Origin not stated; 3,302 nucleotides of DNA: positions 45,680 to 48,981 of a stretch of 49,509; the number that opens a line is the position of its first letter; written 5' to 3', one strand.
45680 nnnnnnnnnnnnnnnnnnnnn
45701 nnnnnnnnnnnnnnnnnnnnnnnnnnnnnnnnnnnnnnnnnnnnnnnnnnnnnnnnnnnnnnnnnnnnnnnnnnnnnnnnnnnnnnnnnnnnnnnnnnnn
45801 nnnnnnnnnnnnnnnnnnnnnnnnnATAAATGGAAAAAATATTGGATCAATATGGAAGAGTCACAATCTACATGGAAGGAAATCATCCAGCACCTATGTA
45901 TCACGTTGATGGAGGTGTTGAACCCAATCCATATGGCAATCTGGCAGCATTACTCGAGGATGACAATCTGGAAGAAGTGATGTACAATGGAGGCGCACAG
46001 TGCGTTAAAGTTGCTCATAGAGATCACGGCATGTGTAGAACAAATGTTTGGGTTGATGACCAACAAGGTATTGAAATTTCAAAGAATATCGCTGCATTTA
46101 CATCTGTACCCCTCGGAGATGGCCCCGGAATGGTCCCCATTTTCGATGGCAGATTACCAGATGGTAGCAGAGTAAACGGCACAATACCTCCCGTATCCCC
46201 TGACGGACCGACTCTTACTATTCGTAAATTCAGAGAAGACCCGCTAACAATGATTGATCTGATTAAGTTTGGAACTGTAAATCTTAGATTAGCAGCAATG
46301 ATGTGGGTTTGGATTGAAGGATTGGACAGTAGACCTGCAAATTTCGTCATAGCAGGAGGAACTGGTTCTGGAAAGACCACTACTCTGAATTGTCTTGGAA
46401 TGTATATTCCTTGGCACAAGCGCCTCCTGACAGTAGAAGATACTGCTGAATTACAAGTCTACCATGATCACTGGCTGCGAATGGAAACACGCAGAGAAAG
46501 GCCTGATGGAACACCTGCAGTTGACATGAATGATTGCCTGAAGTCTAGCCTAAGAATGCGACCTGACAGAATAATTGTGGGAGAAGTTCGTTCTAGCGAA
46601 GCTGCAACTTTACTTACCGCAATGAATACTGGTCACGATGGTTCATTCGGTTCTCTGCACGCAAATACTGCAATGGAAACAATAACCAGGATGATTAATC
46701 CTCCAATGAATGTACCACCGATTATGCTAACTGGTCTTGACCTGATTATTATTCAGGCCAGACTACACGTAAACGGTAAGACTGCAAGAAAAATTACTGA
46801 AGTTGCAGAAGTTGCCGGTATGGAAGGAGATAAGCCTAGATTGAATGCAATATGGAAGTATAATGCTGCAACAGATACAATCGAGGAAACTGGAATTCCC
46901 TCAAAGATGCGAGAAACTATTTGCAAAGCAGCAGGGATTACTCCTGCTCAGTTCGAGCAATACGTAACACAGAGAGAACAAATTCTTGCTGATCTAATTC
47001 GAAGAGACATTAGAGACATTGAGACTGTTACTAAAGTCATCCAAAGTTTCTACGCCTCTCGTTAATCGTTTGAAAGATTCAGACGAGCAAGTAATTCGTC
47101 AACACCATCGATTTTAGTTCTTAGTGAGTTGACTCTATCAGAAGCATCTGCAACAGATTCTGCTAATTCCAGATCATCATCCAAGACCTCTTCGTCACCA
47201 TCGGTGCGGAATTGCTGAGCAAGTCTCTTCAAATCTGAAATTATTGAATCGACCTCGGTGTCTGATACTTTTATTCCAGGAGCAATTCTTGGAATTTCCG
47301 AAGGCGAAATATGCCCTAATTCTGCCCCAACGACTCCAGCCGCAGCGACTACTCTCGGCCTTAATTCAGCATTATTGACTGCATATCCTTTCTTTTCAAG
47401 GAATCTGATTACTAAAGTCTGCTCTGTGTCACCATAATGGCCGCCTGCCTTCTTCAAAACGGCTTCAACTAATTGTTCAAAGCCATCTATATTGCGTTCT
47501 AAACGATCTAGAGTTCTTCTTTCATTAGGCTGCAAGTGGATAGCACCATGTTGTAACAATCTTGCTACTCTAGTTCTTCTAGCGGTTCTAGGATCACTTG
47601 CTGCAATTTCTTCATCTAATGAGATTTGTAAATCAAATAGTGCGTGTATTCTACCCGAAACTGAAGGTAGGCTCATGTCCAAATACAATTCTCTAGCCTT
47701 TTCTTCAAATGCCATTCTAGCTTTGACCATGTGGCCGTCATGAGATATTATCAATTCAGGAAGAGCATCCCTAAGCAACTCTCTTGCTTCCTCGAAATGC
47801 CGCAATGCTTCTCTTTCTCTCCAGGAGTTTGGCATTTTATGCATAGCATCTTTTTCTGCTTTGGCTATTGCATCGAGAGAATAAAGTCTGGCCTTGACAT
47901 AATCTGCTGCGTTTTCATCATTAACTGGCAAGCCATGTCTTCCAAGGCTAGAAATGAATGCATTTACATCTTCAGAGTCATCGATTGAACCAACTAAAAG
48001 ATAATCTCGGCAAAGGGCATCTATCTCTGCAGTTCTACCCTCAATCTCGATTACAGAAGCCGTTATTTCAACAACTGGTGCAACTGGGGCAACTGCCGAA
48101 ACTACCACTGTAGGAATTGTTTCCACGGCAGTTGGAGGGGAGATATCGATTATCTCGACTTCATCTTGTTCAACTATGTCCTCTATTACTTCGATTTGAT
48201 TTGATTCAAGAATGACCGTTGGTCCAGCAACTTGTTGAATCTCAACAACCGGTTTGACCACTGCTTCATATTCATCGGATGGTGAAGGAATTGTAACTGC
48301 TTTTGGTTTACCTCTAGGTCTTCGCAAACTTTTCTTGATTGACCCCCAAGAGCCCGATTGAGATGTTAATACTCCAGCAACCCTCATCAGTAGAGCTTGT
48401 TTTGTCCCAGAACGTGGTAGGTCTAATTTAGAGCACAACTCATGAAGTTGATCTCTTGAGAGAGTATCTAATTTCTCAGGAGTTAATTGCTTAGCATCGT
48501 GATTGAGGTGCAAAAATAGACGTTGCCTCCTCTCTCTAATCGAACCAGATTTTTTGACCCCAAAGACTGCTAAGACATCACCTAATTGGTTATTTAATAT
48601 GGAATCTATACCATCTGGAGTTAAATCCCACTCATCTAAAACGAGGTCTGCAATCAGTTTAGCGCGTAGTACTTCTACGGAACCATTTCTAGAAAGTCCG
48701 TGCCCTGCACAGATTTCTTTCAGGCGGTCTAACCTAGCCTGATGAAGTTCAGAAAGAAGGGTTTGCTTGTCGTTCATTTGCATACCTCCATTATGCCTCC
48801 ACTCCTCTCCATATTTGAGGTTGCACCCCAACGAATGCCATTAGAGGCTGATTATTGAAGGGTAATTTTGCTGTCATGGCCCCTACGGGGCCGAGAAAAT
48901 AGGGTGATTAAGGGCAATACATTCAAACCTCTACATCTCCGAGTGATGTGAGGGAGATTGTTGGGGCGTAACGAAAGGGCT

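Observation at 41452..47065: RPA and Rpap sit in one tight cluster with a type IV filament ATPase/platform module: a candidate DNA-handling membrane machine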

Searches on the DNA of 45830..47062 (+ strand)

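Call 99: build_rna_model(alignment_id=A8, structure=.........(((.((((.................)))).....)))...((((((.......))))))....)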
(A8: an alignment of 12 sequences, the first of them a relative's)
Model R1 built from alignment A8 (12 sequences, 72 columns); structure: as given.
model positions 72; base pairs 13; branch points 1; effective number of sequences 1.9; information 0.783 bits per position. Calibrated on 0.2 Mb of random sequence (short: E-values are rough).
structure used (alignment columns):
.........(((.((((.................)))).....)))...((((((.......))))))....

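Call 100: search_with_rna_model(model_id=R1, sources=[window, L001, L174, L177, L166, L040, L042, L043, L044, L045, L047, L048, L049, L053, L054, L055, L056, L057, L058, L059, L060, L062, L064, L066, L067, L069, L070, L072, L073, L074, L075, L077, L078, L079, L080, L081, L082, L083, L084, L085, L086, L087, L088, L134, L135, L137, L138, L139, L143, L145, L146, L148, L150, L152, L153, L154, L157, L158, L159, L162, L163, L164, L167, L168, L170, L172, L016, L024, L032, L035, L103, L116, L126, L128], max_evalue=0.01, make_alignment=true)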
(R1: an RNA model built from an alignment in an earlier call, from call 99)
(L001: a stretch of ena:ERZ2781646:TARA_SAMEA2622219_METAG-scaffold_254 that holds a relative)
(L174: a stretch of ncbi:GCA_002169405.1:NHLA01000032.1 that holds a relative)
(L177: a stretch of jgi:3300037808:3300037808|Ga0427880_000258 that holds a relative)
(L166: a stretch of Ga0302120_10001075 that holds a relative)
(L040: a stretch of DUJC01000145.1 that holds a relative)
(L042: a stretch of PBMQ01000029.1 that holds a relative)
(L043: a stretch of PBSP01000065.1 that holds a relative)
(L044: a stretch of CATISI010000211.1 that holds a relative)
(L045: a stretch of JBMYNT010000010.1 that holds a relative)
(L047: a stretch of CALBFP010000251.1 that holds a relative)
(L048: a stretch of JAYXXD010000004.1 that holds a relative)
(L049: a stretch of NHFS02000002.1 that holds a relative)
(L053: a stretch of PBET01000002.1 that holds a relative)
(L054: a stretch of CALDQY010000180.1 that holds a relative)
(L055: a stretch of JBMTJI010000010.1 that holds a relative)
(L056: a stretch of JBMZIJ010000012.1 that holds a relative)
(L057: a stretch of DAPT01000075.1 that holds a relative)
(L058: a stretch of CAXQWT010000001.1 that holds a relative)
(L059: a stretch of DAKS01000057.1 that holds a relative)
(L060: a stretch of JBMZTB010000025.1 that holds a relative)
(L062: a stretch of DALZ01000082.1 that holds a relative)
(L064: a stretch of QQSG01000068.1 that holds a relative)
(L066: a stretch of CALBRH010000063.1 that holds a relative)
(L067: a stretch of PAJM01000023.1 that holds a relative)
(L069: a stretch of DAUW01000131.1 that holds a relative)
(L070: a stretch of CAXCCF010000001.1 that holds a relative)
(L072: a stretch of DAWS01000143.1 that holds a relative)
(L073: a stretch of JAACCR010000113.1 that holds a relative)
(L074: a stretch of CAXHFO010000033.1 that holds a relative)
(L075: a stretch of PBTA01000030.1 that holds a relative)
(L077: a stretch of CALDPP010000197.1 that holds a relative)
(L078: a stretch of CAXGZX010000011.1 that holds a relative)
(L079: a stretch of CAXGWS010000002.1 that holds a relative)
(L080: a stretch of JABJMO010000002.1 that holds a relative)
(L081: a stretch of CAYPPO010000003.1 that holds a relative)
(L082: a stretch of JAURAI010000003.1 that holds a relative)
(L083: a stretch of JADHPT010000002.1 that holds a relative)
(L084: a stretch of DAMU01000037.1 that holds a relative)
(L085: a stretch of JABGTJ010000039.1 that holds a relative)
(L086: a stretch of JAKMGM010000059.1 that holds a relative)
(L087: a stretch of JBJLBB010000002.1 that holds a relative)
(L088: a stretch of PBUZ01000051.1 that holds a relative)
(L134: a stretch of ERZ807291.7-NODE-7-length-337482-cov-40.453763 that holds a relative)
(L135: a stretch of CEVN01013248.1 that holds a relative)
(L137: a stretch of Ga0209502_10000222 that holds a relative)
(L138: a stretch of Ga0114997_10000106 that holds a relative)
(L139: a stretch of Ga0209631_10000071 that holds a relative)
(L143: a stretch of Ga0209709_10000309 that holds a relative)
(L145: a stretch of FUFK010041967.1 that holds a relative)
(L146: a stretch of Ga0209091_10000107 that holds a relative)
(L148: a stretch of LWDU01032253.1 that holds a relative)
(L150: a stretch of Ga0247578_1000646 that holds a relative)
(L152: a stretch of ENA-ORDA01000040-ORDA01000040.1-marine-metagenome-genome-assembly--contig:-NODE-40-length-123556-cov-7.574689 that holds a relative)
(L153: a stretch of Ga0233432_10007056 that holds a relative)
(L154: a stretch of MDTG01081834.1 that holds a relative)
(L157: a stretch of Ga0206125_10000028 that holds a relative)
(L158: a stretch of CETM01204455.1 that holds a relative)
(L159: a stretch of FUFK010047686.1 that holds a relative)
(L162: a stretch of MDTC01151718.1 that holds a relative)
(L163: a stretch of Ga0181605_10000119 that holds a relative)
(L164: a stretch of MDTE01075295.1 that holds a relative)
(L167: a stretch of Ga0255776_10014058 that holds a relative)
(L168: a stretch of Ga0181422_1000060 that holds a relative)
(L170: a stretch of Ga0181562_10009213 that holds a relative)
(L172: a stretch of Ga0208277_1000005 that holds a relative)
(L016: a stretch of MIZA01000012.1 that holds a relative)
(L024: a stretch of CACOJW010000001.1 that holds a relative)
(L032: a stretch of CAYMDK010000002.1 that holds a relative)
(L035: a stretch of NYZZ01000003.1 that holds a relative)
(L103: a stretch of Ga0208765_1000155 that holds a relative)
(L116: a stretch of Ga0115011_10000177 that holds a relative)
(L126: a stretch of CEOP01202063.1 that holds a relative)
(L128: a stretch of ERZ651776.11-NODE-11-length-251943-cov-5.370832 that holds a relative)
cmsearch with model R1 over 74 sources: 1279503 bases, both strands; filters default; matches with E-value up to 0.01: 61.
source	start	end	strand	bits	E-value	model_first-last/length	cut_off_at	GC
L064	2072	2143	+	98.7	2.2e-22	1-72/72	no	0.58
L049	137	208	+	98.6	2.4e-22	1-72/72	no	0.6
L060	4331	4402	+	98.4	2.6e-22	1-72/72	no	0.6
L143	5153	5224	+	97.8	3.8e-22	1-72/72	no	0.61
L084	2291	2362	+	97.6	4.3e-22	1-72/72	no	0.6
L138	5135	5206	+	97.6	4.3e-22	1-72/72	no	0.6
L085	5519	5590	+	96.9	6.3e-22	1-72/72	no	0.57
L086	3544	3615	+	96.9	6.3e-22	1-72/72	no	0.57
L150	750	821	+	96.9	6.3e-22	1-72/72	no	0.57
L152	5147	5218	+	96.9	6.3e-22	1-72/72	no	0.57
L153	3037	3108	+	96.9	6.3e-22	1-72/72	no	0.57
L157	5153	5224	+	96.9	6.3e-22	1-72/72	no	0.57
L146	5129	5200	+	96.8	6.7e-22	1-72/72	no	0.62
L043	5509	5580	+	96.2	9.8e-22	1-72/72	no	0.56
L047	5509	5580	+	96.2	9.8e-22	1-72/72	no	0.56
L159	4722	4793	+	95.2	1.8e-21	1-72/72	no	0.61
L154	2307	2378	+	95.2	1.8e-21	1-72/72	no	0.62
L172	5181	5252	+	94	3.7e-21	1-72/72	no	0.61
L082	5541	5612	+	93.8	4.1e-21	1-72/72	no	0.58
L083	5541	5612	+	93.8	4.1e-21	1-72/72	no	0.58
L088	5536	5607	+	93.5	4.8e-21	1-72/72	no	0.61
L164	3095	3166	+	93.5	4.8e-21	1-72/72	no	0.61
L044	4045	4116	+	93.3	5.5e-21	1-72/72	no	0.57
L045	5521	5592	+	93.3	5.5e-21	1-72/72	no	0.57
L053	2120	2191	+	93.3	5.5e-21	1-72/72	no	0.57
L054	5521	5592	+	93.3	5.5e-21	1-72/72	no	0.57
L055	5524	5595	+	93.3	5.5e-21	1-72/72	no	0.57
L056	5524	5595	+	93.3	5.5e-21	1-72/72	no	0.57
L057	5526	5597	+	93.3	5.5e-21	1-72/72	no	0.57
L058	2204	2275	+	93.3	5.5e-21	1-72/72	no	0.57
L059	5526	5597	+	93.3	5.5e-21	1-72/72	no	0.57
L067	5511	5582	+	93.3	5.5e-21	1-72/72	no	0.57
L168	5181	5252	+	93.2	5.7e-21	1-72/72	no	0.62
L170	1336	1407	+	91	2.1e-20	1-72/72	no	0.61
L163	5167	5238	+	91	2.2e-20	1-72/72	no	0.62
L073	5339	5410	+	90.7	2.5e-20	1-72/72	no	0.5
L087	5522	5593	+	90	3.8e-20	1-72/72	no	0.5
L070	5517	5588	+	89.7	4.6e-20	1-72/72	no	0.5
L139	5180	5251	+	89.4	5.5e-20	1-72/72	no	0.56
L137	5142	5213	+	87.9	1.4e-19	1-72/72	no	0.5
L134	5174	5245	+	86.7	2.7e-19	1-72/72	no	0.54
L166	3648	3719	+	61.7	7.2e-13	1-72/72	no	0.58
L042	1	55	+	58.9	3.9e-12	18-72/72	5'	0.56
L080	5530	5600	+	57.5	8.6e-12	1-72/72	no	0.48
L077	5192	5256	+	55.8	2.4e-11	1-72/72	no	0.46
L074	3590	3660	+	53.8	7.7e-11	1-72/72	no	0.49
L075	5535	5605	+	53.8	7.7e-11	1-72/72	no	0.49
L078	5536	5606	+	53.8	7.7e-11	1-72/72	no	0.49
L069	3528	3592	+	53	1.2e-10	1-72/72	no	0.52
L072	5523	5600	+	52.8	1.5e-10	1-72/72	no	0.45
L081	5521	5590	+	52.6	1.6e-10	1-72/72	no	0.47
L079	5523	5582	+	52.5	1.7e-10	1-72/72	no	0.48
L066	5522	5581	+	52.4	1.8e-10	1-72/72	no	0.48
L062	5195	5265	+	51.1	3.9e-10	1-72/72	no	0.48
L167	3021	3092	+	50.1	7.2e-10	1-72/72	no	0.56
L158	3129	3204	+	45.9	8.7e-09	1-72/72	no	0.58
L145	5131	5206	+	44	2.5e-08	1-72/72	no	0.55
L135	5122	5197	+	43.3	4e-08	1-72/72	no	0.57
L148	5145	5217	+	34.1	9e-06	1-72/72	no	0.6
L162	3082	3156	+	31.6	3.9e-05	1-72/72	no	0.57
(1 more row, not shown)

Alignment A9: 61 matches aligned to the model, 94 columns, each read 5' to 3' on its own strand. Consensus structure (alignment columns), stored with it:
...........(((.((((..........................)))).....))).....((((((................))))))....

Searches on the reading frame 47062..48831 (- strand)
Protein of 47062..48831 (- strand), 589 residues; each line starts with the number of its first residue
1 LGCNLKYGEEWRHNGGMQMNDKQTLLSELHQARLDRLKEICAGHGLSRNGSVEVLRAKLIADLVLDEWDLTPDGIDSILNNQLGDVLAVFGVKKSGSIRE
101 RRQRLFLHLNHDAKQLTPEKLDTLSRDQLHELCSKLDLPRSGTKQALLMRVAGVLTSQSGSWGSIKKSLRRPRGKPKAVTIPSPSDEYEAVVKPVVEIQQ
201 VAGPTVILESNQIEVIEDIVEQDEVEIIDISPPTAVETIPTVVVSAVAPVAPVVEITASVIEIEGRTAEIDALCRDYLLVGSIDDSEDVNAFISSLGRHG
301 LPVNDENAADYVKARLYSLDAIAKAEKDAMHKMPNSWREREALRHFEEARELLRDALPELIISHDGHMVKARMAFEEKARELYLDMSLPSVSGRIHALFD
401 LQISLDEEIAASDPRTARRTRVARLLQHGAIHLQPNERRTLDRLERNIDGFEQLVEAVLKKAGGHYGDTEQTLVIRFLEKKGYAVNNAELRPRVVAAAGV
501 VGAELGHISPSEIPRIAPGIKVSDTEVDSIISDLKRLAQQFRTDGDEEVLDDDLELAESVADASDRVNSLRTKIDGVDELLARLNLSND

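Call 3: search_protein_families(library=pfam, proteins=[window:47062-48831:-], max_evalue=0.01)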
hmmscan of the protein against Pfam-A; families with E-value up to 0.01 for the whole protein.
window:47062-48831:- (589 aa): 2 families
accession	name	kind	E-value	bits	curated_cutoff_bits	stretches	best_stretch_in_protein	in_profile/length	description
PF02037.33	SAP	-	1.6e-05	24.8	23.9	1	121-151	2-32/37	SAP domain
PF18953.6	SAP_new25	-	2.5e-05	24.2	26.3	1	126-156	10-40/51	SAP domain-containing new25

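Call 4: search_protein_families(library=ncbifam, proteins=[window:47062-48831:-], max_evalue=0.01)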
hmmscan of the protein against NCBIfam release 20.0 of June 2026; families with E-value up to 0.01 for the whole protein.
window:47062-48831:- (589 aa): 1 family
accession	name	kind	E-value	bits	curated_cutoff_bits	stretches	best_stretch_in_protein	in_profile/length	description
NF002573.0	PRK02227.1-1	equivalog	0.0057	16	341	0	464-557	87-180/236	(5-formylfuran-3-yl)methyl phosphate synthase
